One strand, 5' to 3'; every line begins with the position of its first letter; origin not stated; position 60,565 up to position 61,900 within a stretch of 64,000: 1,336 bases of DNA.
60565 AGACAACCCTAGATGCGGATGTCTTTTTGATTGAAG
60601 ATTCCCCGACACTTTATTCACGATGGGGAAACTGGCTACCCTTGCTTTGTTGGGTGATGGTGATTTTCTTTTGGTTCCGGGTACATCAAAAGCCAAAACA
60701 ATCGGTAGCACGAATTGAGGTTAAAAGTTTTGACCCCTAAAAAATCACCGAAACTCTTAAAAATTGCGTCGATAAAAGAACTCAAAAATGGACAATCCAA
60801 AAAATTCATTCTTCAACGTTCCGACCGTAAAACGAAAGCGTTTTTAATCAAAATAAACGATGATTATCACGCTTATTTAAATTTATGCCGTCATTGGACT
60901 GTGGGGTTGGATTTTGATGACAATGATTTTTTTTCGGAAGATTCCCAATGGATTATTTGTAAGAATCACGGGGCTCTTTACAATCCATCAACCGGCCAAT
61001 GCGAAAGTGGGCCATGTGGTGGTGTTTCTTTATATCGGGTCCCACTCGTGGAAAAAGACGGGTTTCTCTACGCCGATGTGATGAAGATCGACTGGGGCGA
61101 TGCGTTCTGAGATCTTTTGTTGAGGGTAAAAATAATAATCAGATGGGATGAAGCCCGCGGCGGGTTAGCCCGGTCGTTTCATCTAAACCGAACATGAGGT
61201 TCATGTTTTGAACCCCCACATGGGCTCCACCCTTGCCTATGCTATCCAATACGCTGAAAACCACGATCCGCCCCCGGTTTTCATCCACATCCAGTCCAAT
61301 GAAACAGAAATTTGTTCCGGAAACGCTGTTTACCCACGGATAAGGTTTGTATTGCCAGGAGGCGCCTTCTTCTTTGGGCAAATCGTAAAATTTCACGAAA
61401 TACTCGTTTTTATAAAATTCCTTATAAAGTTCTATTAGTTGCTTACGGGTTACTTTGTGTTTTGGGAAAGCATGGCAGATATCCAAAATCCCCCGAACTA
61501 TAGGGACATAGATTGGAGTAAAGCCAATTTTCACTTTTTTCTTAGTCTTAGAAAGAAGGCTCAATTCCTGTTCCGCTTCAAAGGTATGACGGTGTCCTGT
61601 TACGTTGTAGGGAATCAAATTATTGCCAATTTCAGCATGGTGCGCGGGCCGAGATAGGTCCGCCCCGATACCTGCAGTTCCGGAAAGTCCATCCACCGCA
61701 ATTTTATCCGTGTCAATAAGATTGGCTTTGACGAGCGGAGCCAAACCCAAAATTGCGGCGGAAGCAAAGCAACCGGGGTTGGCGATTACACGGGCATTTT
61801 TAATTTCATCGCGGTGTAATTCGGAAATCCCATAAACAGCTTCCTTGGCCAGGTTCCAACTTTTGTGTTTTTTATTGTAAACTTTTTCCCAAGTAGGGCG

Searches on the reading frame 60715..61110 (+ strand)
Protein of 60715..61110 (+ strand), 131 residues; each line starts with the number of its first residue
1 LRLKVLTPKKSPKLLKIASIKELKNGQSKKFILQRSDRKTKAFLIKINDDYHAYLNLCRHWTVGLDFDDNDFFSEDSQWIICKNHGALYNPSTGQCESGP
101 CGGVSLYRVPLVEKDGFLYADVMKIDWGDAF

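Call 36: search_protein_families(library=pfam, proteins=[window:60715-61110:+], max_evalue=0.001)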
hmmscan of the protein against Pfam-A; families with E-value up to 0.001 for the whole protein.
window:60715-61110:+ (131 aa): 1 family
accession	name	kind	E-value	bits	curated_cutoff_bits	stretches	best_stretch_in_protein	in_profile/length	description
PF00355.32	Rieske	-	6.6e-09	36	20.3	1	16-101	4-80/88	Rieske [2Fe-2S] domain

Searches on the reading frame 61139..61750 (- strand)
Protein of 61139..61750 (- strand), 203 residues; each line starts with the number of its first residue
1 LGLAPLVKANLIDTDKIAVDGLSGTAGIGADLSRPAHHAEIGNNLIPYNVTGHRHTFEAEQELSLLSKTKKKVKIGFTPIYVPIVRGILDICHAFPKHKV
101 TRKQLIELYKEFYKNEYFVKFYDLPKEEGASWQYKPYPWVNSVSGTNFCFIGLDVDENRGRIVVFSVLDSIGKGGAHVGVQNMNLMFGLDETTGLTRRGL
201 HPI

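Call 33: search_protein_families(library=pfam, proteins=[window:61139-61750:-], max_evalue=0.001)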
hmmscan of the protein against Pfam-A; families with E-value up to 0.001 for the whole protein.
window:61139-61750:- (203 aa): 2 families
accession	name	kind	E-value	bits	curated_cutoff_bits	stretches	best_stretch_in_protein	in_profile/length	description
PF22698.1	Semialdhyde_dhC_1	-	6.9e-42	143.5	27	1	2-169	9-164/165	Semialdehyde dehydrogenase, dimerisation domain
PF02774.23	Semialdhyde_dhC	-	2e-20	74.1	26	1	3-170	1-181/184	Semialdehyde dehydrogenase, dimerisation domain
